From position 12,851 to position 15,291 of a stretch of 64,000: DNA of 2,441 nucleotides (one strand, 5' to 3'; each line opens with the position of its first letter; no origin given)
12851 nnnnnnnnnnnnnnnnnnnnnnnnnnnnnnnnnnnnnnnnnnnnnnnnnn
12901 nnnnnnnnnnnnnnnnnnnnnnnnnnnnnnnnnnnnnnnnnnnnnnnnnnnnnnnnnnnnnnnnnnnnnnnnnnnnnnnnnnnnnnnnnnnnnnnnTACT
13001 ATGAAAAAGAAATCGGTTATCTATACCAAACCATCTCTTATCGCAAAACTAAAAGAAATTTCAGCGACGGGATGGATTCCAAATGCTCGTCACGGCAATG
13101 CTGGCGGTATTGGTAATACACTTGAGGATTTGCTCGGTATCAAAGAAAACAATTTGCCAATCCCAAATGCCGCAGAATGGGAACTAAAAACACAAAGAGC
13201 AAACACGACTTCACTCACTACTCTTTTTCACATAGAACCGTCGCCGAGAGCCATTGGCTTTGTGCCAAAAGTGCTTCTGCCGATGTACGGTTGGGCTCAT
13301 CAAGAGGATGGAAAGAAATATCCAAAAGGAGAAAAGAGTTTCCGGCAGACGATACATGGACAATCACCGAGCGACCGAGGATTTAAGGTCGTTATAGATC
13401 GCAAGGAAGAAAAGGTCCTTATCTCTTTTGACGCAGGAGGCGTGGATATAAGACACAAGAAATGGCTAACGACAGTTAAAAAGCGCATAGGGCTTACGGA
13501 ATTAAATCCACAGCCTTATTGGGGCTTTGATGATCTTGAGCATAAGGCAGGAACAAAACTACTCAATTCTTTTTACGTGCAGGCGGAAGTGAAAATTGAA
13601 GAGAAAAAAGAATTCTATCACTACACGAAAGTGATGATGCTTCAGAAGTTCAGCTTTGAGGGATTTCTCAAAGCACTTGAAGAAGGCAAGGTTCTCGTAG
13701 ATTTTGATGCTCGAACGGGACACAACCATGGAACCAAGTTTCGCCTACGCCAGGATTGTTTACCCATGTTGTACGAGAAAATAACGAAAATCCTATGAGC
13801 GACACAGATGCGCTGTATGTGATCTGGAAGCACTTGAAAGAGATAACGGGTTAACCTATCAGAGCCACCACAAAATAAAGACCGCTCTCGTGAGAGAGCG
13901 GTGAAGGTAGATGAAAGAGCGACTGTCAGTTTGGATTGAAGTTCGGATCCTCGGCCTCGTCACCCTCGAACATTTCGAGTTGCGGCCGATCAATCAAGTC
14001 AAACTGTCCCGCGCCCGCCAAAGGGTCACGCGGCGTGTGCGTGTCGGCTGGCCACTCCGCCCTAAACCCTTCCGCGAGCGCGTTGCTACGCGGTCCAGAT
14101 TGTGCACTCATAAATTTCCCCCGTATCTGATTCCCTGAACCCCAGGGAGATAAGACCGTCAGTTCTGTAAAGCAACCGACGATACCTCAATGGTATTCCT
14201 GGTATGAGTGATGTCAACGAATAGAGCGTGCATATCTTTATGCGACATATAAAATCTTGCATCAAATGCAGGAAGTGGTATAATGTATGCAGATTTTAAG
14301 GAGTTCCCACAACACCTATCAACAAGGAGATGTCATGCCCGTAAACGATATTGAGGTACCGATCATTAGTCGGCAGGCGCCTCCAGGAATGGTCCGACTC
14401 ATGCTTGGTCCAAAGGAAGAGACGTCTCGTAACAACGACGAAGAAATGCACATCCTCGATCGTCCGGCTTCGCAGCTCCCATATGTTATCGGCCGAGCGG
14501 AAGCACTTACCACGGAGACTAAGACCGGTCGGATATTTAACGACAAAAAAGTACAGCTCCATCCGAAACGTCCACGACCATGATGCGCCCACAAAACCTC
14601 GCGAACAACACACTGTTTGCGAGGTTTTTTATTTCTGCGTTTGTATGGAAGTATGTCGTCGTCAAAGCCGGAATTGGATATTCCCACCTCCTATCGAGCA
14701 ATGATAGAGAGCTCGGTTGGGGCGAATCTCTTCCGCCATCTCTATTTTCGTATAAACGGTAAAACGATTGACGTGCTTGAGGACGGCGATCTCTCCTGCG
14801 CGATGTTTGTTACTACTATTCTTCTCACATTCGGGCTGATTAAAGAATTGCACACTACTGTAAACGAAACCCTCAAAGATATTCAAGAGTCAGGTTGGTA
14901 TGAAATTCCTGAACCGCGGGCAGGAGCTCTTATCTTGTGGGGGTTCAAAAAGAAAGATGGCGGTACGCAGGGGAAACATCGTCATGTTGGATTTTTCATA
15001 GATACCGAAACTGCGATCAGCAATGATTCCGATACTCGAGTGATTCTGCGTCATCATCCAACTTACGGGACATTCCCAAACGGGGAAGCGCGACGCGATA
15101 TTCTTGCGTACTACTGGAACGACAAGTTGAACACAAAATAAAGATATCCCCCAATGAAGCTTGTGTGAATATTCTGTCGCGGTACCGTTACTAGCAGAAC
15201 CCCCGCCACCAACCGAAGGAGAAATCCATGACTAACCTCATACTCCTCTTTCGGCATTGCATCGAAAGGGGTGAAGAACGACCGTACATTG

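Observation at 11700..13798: AT-rich Type II R-M island inserted beside tRNA-Tyr, with an inverted partial tRNA copy at the junction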

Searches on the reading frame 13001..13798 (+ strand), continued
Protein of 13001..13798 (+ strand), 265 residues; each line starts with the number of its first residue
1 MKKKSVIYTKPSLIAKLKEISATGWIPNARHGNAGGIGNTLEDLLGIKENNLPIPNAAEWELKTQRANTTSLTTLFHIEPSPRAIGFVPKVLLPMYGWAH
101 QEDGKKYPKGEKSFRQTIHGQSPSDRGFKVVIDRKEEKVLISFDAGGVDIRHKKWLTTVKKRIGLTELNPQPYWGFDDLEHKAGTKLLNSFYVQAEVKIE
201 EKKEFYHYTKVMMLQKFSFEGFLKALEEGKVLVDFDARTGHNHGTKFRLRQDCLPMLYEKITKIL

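Call 57: search_solved_structures(query=window:13001-13798:+, max_evalue=1, show_alignments=3)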
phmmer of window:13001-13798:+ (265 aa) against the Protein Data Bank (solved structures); distinct sequences matched with E-value up to 1: 2.
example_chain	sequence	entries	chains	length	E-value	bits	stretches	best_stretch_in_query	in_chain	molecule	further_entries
2oa9_A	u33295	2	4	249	2.5e-17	66.1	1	18-254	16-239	R.MvaI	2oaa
2odh_A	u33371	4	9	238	3.6e-06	29.6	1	7-81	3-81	R.BcnI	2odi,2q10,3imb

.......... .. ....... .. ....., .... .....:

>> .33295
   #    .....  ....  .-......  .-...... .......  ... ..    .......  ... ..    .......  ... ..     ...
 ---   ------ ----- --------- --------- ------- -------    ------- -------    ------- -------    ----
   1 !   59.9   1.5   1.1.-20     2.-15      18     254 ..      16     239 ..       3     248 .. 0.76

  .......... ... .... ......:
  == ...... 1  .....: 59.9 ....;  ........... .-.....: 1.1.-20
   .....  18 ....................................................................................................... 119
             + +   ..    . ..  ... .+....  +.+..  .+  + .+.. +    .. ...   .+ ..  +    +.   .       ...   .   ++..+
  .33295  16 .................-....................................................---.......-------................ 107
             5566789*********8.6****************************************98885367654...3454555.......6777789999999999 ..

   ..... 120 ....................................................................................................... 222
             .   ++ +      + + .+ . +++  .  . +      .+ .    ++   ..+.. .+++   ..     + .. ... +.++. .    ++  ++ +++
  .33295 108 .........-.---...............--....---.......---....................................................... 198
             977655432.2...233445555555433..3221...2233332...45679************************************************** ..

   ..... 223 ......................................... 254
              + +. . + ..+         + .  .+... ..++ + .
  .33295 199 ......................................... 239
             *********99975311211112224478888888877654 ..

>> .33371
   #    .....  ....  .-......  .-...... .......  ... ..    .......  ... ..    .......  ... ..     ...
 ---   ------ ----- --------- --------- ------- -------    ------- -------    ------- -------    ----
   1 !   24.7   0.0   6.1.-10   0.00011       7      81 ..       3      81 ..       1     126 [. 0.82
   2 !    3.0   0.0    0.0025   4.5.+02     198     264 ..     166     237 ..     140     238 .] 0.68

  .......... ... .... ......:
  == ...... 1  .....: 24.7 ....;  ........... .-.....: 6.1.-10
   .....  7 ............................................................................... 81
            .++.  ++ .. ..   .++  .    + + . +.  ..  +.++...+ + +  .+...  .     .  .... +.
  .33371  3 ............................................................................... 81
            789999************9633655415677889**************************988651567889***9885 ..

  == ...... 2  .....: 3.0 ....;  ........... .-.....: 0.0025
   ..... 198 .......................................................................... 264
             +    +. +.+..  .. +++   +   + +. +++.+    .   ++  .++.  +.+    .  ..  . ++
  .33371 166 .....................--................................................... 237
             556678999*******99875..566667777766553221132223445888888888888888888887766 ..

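Call 79: search_protein_representatives(protein=window:13001-13798:+)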
Query: 265 residues. Proteins with E-value up to 0.001 (for the whole library): 1322; up to 1e-10: 526; up to 1e-30: 103. The best 150 are listed.
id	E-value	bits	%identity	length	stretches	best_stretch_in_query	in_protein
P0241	3.0e-91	321.7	58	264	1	9-264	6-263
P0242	1.4e-87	309.6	55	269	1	7-263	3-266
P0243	1.2e-86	306.6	54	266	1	7-263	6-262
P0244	6.6e-86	304.1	71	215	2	7-120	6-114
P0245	4.7e-85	301.3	53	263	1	7-265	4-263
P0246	1.0e-83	296.9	57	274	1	9-262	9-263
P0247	5.8e-79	281.4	70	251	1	3-188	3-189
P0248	6.1e-77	274.7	54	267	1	7-264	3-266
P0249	2.6e-75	269.4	52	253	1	7-264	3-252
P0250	9.8e-75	267.5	53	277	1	6-263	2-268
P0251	1.1e-72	260.8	61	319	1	6-204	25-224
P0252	7.0e-72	258.2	48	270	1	7-260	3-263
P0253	1.7e-69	250.3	47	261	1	15-259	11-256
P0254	3.9e-68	245.9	47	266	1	6-264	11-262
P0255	2.2e-66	240.1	47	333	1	6-264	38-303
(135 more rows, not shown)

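Call 86: find_related_loci(query=window:13001-13798:+, collection=viral_contigs, flank=8000)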
Query window:13001-13798:+ (265 aa) in viral_contigs; peptide patterns used: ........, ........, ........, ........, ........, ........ (x = any residue, [..] = any of these).
15 stretches matched a pattern; 8 encode a relative of the query (tblastn E <= 1e-3); 8 distinct loci.
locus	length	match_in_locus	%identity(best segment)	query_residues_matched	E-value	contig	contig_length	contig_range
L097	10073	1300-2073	71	7-264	7e-121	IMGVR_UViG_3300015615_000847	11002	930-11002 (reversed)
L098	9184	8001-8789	62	7-264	3e-107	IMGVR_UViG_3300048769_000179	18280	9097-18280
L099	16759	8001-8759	60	7-264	3e-106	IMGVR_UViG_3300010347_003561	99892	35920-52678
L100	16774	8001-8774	57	7-264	7e-103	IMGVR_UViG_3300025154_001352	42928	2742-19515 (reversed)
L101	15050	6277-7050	57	7-264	7e-103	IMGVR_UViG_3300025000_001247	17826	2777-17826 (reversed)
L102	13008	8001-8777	57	8-265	9e-97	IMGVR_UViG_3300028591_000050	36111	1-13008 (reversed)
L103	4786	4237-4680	71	1-153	5e-68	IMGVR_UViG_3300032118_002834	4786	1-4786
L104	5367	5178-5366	63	8-70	3e-21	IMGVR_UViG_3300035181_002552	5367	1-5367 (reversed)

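Call 87: predict_structure(alignment_id=A5)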
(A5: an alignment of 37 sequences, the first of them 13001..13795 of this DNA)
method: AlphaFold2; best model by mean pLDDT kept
length: 265 residues; sequences in the alignment: 37
mean_pLDDT: 39.6   pTM: 0.38
mean pLDDT of the five models: 39.6, 39.2, 37.3, 36.9, 34.6
residues with pLDDT >= 90: 0; 70-90: 0; 50-70: 46; < 50: 219
segments of 3 or more residues with pLDDT < 50: 1-14, 17-19, 21-43, 48-128, 136-141, 158-162, 164-200, 202-217, 230-251, 262-265
pLDDT, mean of each block of 10 residues (from residue 1): 42 48 41 34 47 30 29 28 27 30 32 35 47 49 54 50 42 30 32 37 38 45 54 37 39 52 41
secondary structure, 60 per line:
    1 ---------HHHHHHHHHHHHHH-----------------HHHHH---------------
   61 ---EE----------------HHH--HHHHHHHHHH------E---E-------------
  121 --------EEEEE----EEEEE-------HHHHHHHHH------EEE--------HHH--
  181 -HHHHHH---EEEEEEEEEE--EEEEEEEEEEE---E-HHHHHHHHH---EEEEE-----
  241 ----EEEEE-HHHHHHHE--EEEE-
elements in order: H10-23 H41-45 H87-96 E129-133 E138-142 H150-158 E165-167 H182-187 E191-200 E203-213 H219-227 E231-235 E245-249 H251-257 E261-264

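Call 92: predict_structure(alignment_id=A4)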
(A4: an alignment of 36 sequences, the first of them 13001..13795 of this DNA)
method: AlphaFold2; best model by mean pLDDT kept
length: 265 residues; sequences in the alignment: 36
mean_pLDDT: 94.6   pTM: 0.90
mean pLDDT of the five models: 94.6, 94.1, 94.1, 93.7, 93.2
residues with pLDDT >= 90: 238; 70-90: 22; 50-70: 4; < 50: 1
segments of 3 or more residues with pLDDT < 50: none
pLDDT, mean of each block of 10 residues (from residue 1): 73 96 96 90 90 76 96 97 94 97 96 98 98 98 97 98 92 98 95 98 97 98 98 98 97 97 97
secondary structure, 60 per line:
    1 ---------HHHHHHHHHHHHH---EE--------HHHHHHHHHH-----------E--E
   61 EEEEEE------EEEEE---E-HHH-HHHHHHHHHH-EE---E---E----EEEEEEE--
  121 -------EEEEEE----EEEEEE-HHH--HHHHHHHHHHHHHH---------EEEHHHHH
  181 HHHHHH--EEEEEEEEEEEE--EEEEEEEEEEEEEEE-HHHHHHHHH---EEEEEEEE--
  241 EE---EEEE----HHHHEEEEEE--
elements in order: H10-22 H36-45 E60-66 E73-77 H87-96 E112-118 E128-133 E138-143 H150-163 E173-175 H176-186 E189-200 E203-217 H219-227 E231-238 E246-249 H254-257 E258-263

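Call 94: fold_search(model_id=the predicted structure, library=pdb)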
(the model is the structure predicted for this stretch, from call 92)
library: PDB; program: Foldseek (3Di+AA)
matches with E <= 10: 363; with E <= 0.001: 6
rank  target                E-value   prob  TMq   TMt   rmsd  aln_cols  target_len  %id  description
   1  2oaa_B                1.6e-19  1.00  0.76  0.81   2.9       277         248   25  Restriction endonuclease MvaI-cognate DNA substrate complex (released 2007-02-20)
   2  2oaa_A                2.1e-19  1.00  0.76  0.81   2.9       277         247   25  Restriction endonuclease MvaI-cognate DNA substrate complex (released 2007-02-20)
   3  2odi_A                4.1e-15  1.00  0.69  0.76   4.1       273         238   21  Restriction Endonuclease BCNI-Cognate DNA Substrate Complex (released 2007-03-20)
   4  2oa9_A                8.2e-15  1.00  0.54  0.57   7.1       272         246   26  Restriction endonuclease MvaI in the absence of DNA (released 2007-02-20)
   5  2odh                  2.1e-14  1.00  0.64  0.71   4.7       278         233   20  Restriction Endonuclease BCNI in the Absence of DNA (released 2007-03-20)
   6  2oa9_B                3.3e-14  1.00  0.54  0.62   7.1       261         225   24  Restriction endonuclease MvaI in the absence of DNA (released 2007-02-20)
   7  1in0_A                1.8e-01  0.04  0.08  0.12  20.2       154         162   12  YAJQ PROTEIN (HI1034) (released 2003-06-10)
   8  5k5w_B                3.6e-01  0.16  0.10  0.11  13.5        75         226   13  Crystal structure of limiting CO2-inducible protein LCIB (released 2016-12-07)
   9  2aor_B                3.9e-01  0.44  0.37  0.43  10.2       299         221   11  Crystal structure of MutH-hemimethylated DNA complex (released 2005-10-11)
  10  9ql9_B                4.3e-01  0.03  0.08  0.11  10.4        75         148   12  CA domain of LvrB from Leptospira in its apo form (released 2026-04-08)
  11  8orq_C                4.3e-01  0.02  0.11  0.08  27.4       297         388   11  Cryo-EM structure of Pyrococcus furiosus apo form RNA polymerase open clamp conformation (released 2024-04-24)
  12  2aoq_A                4.6e-01  0.33  0.37  0.43   8.9       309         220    9  Crystal structure of MutH-unmethylated DNA complex (released 2005-10-11)
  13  1z90_B                5.5e-01  0.08  0.12  0.08  11.7        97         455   10  X-ray structure of gene product from arabidopsis thaliana at3g03250, a putative UDP-glucose pyrophosphorylase (released 2005-04-12)
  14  9qjg_A                5.8e-01  0.02  0.06  0.08  10.7        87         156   13  CA domain of LvrB from Leptospira with bound ADP (released 2026-04-08)
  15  4par_C                6.2e-01  0.03  0.09  0.08  15.9       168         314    6  The 5-Hydroxymethylcytosine-Specific Restriction Enzyme AbaSI in a Complex with Product-like DNA (released 2014-06-25)
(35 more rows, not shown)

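Call 102: search_protein_families(library=padloc, proteins=[window:13001-13798:+], max_evalue=0.001)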
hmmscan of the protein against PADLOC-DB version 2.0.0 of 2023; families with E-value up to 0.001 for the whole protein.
window:13001-13798:+ (265 aa): 5 families
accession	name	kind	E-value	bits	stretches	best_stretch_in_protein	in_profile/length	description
PDLC03524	REase_II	-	4.4e-82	273.7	1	8-264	4-257/260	Type II restriction enzyme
PDLC03305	MTase_II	-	3.4e-81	272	1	7-264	256-510/513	Type II methyltransferase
PDLC03521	REase_II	-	1.4e-18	65.4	1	17-246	12-217/246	Type II restriction enzyme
PDLC03584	REase_II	-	7.2e-10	36.5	1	16-67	177-227/405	Type II restriction enzyme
PDLC03424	REase_II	-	3.2e-07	28.4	1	7-81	3-81/238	Type II restriction enzyme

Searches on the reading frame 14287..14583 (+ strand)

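Call 7: search_protein_families(library=pfam, proteins=[window:14287-14583:+], max_evalue=0.1)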
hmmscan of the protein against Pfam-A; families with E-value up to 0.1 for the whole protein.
window:14287-14583:+ (98 aa): 1 family
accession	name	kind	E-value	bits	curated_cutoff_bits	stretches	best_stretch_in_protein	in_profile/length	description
PF21589.2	AP5B1_barrel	-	5e-05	23.7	21.9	1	17-44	17-44/71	AP-5 complex subunit beta-1, beta-barrel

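Call 101: search_protein_families(library=phrogs, proteins=[window:14287-14583:+], max_evalue=0.01)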
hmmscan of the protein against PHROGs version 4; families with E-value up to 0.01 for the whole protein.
window:14287-14583:+ (98 aa): 0 families

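Call 102: search_protein_families(library=padloc, proteins=[window:14287-14583:+], max_evalue=0.001)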
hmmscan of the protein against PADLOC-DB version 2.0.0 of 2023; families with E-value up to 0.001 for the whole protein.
window:14287-14583:+ (98 aa): 0 families

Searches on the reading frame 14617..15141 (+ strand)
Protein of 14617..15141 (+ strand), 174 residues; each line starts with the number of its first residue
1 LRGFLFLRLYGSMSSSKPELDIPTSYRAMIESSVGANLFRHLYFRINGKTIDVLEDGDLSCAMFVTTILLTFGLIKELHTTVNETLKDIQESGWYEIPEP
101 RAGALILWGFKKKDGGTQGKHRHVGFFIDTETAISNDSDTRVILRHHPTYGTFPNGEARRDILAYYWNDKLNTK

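Call 7: search_protein_families(library=pfam, proteins=[window:14617-15141:+], max_evalue=0.1)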
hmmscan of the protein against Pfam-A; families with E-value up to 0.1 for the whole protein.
window:14617-15141:+ (174 aa): 1 family
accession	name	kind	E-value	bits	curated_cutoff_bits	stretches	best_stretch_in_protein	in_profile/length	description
PF05382.19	Amidase_5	-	0.00023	21.5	21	1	65-135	35-105/142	Bacteriophage peptidoglycan hydrolase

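Call 8: search_protein_families(library=ncbifam, proteins=[window:14617-15141:+], max_evalue=0.1)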
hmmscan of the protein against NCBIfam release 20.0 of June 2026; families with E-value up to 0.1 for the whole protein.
window:14617-15141:+ (174 aa): 0 families

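Call 101: search_protein_families(library=phrogs, proteins=[window:14617-15141:+], max_evalue=0.01)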
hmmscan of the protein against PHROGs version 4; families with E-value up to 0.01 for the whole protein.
window:14617-15141:+ (174 aa): 2 families
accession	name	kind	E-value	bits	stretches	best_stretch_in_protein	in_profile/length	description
phrog_35693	-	unknown function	0.00027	19.9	1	60-136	32-106/858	-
phrog_998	-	lysis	0.0028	18.4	1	61-140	34-116/246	endolysin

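Call 102: search_protein_families(library=padloc, proteins=[window:14617-15141:+], max_evalue=0.001)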
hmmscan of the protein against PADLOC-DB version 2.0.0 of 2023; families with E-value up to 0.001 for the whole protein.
window:14617-15141:+ (174 aa): 0 families
